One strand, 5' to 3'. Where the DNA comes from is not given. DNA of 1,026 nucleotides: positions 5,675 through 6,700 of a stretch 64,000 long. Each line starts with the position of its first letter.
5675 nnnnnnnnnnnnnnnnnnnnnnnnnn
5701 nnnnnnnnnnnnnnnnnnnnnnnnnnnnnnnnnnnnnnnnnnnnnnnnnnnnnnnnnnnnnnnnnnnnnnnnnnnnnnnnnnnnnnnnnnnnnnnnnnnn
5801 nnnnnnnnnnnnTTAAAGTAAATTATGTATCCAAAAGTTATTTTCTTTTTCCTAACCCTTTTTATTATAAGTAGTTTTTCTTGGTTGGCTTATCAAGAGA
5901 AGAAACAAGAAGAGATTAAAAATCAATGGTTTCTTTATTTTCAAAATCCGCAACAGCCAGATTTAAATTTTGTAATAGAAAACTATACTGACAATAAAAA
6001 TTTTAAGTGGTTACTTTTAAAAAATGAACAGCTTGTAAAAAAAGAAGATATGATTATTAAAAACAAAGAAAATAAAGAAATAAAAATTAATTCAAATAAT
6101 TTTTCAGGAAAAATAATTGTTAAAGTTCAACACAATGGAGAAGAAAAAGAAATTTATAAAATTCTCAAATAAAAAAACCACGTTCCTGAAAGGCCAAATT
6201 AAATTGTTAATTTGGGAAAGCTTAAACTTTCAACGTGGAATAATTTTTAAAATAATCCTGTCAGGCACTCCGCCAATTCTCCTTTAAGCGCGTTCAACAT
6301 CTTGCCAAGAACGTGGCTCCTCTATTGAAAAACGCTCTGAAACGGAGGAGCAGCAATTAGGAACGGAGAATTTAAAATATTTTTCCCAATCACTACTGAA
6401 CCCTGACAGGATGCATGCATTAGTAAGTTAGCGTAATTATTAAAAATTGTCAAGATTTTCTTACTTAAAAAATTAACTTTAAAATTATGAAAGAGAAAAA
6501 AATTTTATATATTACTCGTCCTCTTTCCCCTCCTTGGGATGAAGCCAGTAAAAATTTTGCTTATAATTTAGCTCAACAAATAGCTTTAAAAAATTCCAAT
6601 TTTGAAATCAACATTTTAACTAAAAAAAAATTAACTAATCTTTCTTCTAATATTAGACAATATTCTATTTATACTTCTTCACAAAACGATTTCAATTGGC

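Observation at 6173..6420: GC-rich, multi-helix non-coding element between a small ORF and a GT4 gene: candidate structured RNA of unknown class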

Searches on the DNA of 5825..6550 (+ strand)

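Call 4: search_rna_families(source=window, start=6050, end=6550, threshold=evalue, max_evalue=10, show_alignments=6)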
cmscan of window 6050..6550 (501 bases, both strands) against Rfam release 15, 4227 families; matches with E-value up to 10: 2.
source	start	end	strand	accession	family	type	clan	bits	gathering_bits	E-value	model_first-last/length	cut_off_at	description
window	6085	6118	-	RF04355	Plastid-atpF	Intron;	-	22.5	52.5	1.2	1-53/53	no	Plastid-atpF group II-D1 intron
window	6477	6506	-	RF00066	U7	Gene; snRNA;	-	11.8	34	7.6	1-62/62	no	U7 small nuclear RNA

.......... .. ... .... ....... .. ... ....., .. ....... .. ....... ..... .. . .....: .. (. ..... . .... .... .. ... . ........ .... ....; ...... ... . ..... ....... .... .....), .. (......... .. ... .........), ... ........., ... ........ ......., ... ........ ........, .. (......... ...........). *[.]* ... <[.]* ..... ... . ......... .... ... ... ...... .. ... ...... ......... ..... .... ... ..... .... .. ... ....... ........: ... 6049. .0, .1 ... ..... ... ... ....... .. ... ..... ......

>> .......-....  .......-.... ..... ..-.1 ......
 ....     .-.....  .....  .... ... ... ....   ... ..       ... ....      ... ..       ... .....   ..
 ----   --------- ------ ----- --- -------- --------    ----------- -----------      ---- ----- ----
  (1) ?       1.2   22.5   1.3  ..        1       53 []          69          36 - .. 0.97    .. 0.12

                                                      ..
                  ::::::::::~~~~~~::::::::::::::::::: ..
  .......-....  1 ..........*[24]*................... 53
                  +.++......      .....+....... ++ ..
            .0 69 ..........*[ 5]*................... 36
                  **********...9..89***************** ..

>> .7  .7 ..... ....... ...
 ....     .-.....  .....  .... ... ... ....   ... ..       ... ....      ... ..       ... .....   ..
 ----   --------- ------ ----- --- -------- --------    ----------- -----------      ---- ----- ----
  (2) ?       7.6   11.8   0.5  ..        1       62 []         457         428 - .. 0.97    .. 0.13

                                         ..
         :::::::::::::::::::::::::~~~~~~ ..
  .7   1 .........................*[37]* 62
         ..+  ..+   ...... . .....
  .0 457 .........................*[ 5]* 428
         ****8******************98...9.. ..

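Call 24: search_rna_families(sources=[L010, L011], threshold=evalue, max_evalue=5, show_alignments=4)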
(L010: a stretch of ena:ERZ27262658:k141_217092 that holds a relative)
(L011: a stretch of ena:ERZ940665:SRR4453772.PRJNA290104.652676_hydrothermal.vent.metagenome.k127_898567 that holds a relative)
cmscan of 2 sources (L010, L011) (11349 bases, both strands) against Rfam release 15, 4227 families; matches with E-value up to 5: 9.
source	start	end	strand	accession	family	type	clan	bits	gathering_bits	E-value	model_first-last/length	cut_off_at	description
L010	2070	2107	-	RF04202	MIR5380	Gene; miRNA;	-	26.2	150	0.13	1-137/137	no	MIR5380 microRNA precursor family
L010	2067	2110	-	RF03872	MIR6426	Gene; miRNA;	-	25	96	0.27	21-64/84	no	MIR6426 microRNA precursor family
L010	2061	2116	-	RF00984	mir-576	Gene; miRNA;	-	24.9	99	0.12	18-73/90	no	mir-576 microRNA precursor family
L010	2066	2111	-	RF03498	mir-3145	Gene; miRNA;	-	24.9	98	0.32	1-84/84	no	mir-3145 microRNA precursor family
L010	2066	2111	-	RF04211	MIR5185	Gene; miRNA;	-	23.6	101.7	0.7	30-86/111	no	MIR5185 microRNA precursor family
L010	565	640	-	RF03144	eL15-Euryarchaeota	Cis-reg; leader;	-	23.2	33.7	1.2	1-48/48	no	eL15-Euryarchaeota ribosomal protein leader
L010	1352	1426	-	RF00186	SNORD101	Gene; snRNA; snoRNA; CD-box;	CL00074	22.9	47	1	1-73/73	no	Small nucleolar RNA SNORD101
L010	2060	2118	-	RF04067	mir-4520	Gene; miRNA;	-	22.4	90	0.3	1-70/70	no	mir-4520 microRNA precursor family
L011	5767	5823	-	RF01809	symR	Gene; antitoxin;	-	21.7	61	2.1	1-77/77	no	SymR antitoxin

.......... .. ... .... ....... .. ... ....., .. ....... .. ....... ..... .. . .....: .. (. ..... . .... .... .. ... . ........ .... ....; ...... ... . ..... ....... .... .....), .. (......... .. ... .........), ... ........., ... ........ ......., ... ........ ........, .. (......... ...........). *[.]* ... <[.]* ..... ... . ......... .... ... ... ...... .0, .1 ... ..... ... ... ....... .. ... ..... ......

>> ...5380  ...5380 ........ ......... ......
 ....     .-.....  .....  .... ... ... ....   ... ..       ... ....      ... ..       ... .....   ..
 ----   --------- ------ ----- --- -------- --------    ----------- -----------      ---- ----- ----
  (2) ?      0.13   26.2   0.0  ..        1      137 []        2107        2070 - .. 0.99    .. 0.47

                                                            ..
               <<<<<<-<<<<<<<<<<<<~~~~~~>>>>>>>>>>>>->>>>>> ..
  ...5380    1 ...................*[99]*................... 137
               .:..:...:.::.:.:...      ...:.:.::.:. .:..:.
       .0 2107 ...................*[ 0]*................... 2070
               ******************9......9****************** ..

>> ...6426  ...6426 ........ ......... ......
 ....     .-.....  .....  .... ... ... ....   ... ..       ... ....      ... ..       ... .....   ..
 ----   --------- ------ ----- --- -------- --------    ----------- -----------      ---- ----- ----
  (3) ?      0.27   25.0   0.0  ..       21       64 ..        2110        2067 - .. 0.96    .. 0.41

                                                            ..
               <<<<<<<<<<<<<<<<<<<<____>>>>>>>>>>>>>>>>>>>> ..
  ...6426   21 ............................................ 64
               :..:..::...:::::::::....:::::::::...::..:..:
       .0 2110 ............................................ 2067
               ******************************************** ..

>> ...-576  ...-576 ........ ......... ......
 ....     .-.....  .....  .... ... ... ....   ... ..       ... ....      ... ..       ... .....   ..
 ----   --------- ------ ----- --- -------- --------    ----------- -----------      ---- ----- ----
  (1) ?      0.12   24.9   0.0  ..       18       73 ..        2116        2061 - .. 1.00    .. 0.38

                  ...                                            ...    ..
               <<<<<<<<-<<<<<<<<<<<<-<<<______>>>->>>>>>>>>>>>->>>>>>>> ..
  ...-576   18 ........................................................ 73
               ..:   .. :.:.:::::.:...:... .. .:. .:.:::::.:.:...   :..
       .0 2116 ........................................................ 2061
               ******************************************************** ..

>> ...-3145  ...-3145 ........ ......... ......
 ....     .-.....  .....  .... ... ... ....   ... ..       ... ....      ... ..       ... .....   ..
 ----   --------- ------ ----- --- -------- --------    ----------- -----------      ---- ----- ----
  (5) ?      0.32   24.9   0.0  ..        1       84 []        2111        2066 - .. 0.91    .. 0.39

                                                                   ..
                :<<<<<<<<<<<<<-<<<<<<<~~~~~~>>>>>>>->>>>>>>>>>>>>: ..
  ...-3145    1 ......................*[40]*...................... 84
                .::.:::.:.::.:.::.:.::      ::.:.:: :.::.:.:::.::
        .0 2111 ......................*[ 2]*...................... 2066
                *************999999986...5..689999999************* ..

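Call 55: search_dna_similar(query=window:6173-6425:+, collection=phages, mode=distant, max_evalue=0.01)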
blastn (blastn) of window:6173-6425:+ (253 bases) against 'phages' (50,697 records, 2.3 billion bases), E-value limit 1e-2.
No match.

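Call 56: search_dna_similar(query=window:6173-6425:+, collection=plasmids, mode=distant, max_evalue=0.01)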
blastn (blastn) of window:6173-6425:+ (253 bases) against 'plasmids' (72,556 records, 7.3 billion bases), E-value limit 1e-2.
No match.

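Call 60: build_rna_model(alignment_id=A2)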
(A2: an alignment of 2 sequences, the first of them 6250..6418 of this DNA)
Model R1 built from alignment A2 (2 sequences, 169 columns); structure: RNAalifold consensus.
model positions 169; base pairs 52; branch points 1; effective number of sequences 0.7; information 0.589 bits per position. Calibrated on 0.2 Mb of random sequence (short: E-values are rough).
structure used (alignment columns):
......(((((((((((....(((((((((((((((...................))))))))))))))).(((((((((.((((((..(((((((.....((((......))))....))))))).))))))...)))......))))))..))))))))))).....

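Call 61: search_with_rna_model(model_id=R1, sources=[L001, L002, L003, L004, L005, L006, L010, L011, L012, L013, L014, window], max_evalue=10, filters=default)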
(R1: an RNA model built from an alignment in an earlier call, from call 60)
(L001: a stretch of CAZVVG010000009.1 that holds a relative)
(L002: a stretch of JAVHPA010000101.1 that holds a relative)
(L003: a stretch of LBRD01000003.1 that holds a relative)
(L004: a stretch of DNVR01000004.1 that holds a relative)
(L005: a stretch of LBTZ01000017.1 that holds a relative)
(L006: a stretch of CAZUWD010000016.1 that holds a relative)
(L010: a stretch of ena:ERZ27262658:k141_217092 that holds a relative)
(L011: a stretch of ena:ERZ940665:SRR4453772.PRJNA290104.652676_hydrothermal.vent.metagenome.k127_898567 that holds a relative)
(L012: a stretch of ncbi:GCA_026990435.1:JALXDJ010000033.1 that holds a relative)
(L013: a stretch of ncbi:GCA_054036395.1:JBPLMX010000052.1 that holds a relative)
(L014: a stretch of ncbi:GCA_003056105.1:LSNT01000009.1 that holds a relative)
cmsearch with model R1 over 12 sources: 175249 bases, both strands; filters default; matches with E-value up to 10: 6.
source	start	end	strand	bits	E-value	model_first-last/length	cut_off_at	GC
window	6250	6418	-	213.8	7.3e-60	1-169/169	no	0.44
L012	2692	2720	-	9.8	1.4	32-60/169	no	0.28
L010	2071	2107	-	9.7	1.5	1-169/169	no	0.46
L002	5910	6004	+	9.6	1.6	1-169/169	no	0.21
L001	6120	6138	+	7.9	5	37-55/169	no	0.16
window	6349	6397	+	7.1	8.6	22-70/169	no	0.33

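Call 66: search_with_rna_model(model_id=R1, sources=[L152, L153, L154], max_evalue=10, filters=off)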
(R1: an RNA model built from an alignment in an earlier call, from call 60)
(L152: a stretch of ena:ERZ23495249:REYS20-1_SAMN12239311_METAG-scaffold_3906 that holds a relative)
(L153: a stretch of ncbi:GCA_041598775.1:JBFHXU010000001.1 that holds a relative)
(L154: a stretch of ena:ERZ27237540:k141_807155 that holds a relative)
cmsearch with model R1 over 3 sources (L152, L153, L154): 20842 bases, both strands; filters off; matches with E-value up to 10: 71.
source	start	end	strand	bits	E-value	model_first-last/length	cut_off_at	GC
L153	2284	2323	-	13.3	0.017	1-169/169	no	0.47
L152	5320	5374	-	12.5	0.028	1-169/169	no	0.45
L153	3334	3375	-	11.7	0.047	1-169/169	no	0.48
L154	3066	3110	+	11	0.077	1-169/169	no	0.27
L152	5476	5562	+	9.7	0.18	1-169/169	no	0.37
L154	3070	3108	-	9.6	0.19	1-169/169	no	0.26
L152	8294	8335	+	9.3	0.24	1-169/169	no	0.36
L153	1253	1380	-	9.2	0.25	1-169/169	no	0.31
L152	5436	5474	+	8.9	0.3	1-169/169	no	0.36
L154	956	981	-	8.4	0.42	1-169/169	no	0.23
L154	64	165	-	8.2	0.5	1-169/169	no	0.28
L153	4476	4509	+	8.1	0.52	1-169/169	no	0.21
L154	6263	6410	+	8.1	0.53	1-169/169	no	0.36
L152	7628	7773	-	7.8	0.65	1-169/169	no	0.36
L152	8582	8665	+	7.6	0.73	1-169/169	no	0.35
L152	7306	7337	+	7.6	0.75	1-169/169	no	0.38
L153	1717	1753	-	7.3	0.87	1-169/169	no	0.54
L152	7396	7431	+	7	1.1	26-66/169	no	0.39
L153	2129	2251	-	6.9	1.2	1-169/169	no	0.46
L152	1974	2002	-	6.9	1.2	1-169/169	no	0.28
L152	6993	7056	+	6.8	1.3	1-169/169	no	0.36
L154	5306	5363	+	6.6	1.5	1-169/169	no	0.29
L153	2283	2322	+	6.5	1.5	1-169/169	no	0.45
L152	8327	8368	-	6.5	1.5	1-169/169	no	0.26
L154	3009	3038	-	6.4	1.7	1-169/169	no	0.13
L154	4331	4369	+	6.2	1.9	1-169/169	no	0.15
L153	3881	3915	-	6.1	2.1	1-169/169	no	0.2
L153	3883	3911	+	6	2.1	1-169/169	no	0.24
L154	5017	5059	+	6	2.1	1-169/169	no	0.28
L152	8080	8120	-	6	2.1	1-169/169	no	0.32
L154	3664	3693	+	5.9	2.3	1-169/169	no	0.17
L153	1579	1642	+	5.8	2.4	1-169/169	no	0.31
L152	5437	5475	-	5.8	2.5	1-169/169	no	0.36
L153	1019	1045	-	5.6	2.8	95-121/169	no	0.37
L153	3602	3644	-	5.6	2.8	1-169/169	no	0.26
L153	4896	4992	-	5.5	3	1-169/169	no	0.32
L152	5111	5147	-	5.4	3.1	1-169/169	no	0.27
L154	2115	2139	-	5.3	3.4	34-58/169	no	0.24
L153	4818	4852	+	5.3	3.4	1-169/169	no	0.29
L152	4075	4119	-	5.3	3.5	1-169/169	no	0.29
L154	861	930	-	5.2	3.7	1-169/169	no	0.24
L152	7709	7753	+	5.2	3.8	24-68/169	no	0.44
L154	1894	1930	-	5.1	3.9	1-169/169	no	0.3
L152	6204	6241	+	5.1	4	1-169/169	no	0.37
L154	5150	5176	-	5.1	4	1-169/169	no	0.33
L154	5000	5084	-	5.1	4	1-169/169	no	0.31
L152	4336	4367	-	5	4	1-169/169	no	0.31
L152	4168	4250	-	4.9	4.4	1-169/169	no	0.33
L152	9076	9124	-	4.9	4.4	1-169/169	no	0.49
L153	3212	3255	-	4.9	4.4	22-70/169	no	0.27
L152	8508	8538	+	4.8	4.7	31-61/169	no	0.16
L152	2396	2551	-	4.8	4.7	1-169/169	no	0.37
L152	5996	6033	-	4.7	5.2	1-169/169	no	0.45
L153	2856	2962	-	4.6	5.3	1-169/169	no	0.42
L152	7437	7492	-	4.6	5.6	1-169/169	no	0.43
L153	3682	3780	+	4.5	5.9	1-169/169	no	0.34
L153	3334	3373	+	4.4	6.1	1-169/169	no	0.47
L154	5412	5453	-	4.4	6.2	1-169/169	no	0.45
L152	1584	1613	-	4.4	6.4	1-169/169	no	0.3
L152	566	599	-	4.3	6.7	1-169/169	no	0.24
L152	8529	8546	-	4.2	7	102-119/169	no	0.17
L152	8729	8765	+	4.2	7.2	1-169/169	no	0.32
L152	7539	7578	+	4.1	7.6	1-169/169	no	0.45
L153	4067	4095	+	4.1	7.6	1-169/169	no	0.45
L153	5132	5170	-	3.9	8.6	1-169/169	no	0.54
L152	4946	4972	-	3.9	8.6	1-169/169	no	0.33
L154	1263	1284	-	3.9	8.9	1-169/169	no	0.36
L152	1808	1832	+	3.9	8.9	1-169/169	no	0.24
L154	5855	5892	-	3.8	9.2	1-169/169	no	0.13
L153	3601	3643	+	3.7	9.7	1-169/169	no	0.26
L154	1283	1316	+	3.7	9.8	1-169/169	no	0.15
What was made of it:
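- On Riboswitch: No conservation was found (calls 61, 66).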

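Call 80: search_rna_families(source=window, start=6240, end=6425, threshold=evalue, max_evalue=10, show_alignments=5)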
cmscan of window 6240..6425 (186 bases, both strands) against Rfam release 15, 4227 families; matches with E-value up to 10: 0.
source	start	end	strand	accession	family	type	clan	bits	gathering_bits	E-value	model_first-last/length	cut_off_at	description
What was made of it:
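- On Any Rfam 15 family (SRP, RNase P, 6S, tmRNA, riboswitches, ribozymes, large ncRNAs): At E of 10 or less the scan of 6050-6550 gave only two weak hits, both outside the element (6085-6118 and 6477-6506), and the scan of 6240-6425 gave none (calls 4, 80).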

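Call 95: search_rna_families(source=L010, start=1555, end=1690, threshold=evalue, max_evalue=10, show_alignments=3)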
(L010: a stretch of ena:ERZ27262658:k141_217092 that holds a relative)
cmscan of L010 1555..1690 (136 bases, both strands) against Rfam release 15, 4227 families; matches with E-value up to 10: 0.
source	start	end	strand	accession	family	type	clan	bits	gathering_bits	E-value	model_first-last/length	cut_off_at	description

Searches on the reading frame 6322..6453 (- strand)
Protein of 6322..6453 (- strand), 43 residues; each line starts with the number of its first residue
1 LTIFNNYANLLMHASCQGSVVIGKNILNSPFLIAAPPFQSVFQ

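Call 87: search_protein_representatives(protein=window:6322-6453:-)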
Query: 43 residues. Proteins with E-value up to 0.001 (for the whole library): 1; up to 1e-10: 0; up to 1e-30: 0. The best 1 are listed.
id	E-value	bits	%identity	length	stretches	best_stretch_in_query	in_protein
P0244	8.1e-04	34.7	42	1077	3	9-37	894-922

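Call 89: search_protein_families(library=pfam, proteins=[P0244, window:6322-6453:-], max_evalue=1)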
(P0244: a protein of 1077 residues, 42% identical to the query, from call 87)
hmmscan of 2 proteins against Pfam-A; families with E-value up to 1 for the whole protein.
P0244 (1077 aa): 10 families
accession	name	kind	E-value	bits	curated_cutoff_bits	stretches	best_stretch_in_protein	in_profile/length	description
PF12796.13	Ank_2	-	5.7e-31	107.4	27.3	10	513-596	8-86/90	Ankyrin repeats (3 copies)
PF13637.12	Ank_4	-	8.9e-14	51.7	22.7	1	496-546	7-47/50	Ankyrin repeats (many copies)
PF11929.14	DUF3447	-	1.9e-11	44.2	26.9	0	759-784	5-29/76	Domain of unknown function (DUF3447)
PF00023.36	Ank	-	2.4e-11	43.7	21.1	0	529-559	2-29/33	Ankyrin repeat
PF13606.12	Ank_3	-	2e-10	40.3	22.3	0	935-957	2-24/30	Ankyrin repeat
PF24521.3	Ank_KRIT1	-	7.4e-09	35.9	80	1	614-726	17-110/149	KRIT1 ankyrin-repeats domain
PF20290.3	MC4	-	7.1e-07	30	28.1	0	509-528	20-39/133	ABC-three component (ABC-3C) system Middle Component 4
PF13857.12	Ank_5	-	4.4e-05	24.2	27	0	523-558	10-47/56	Ankyrin repeats (many copies)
PF11848.13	DUF3368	-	0.025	14.9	27.3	0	747-765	7-25/46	Domain of unknown function (DUF3368)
PF24434.1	DUF7557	-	0.18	11.7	25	0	1008-1021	26-39/45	Family of unknown function (DUF7557)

window:6322-6453:- (43 aa): 0 families
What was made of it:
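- Pfam ankyrin models do not hit the peptide at E of 1 or less (call 89).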
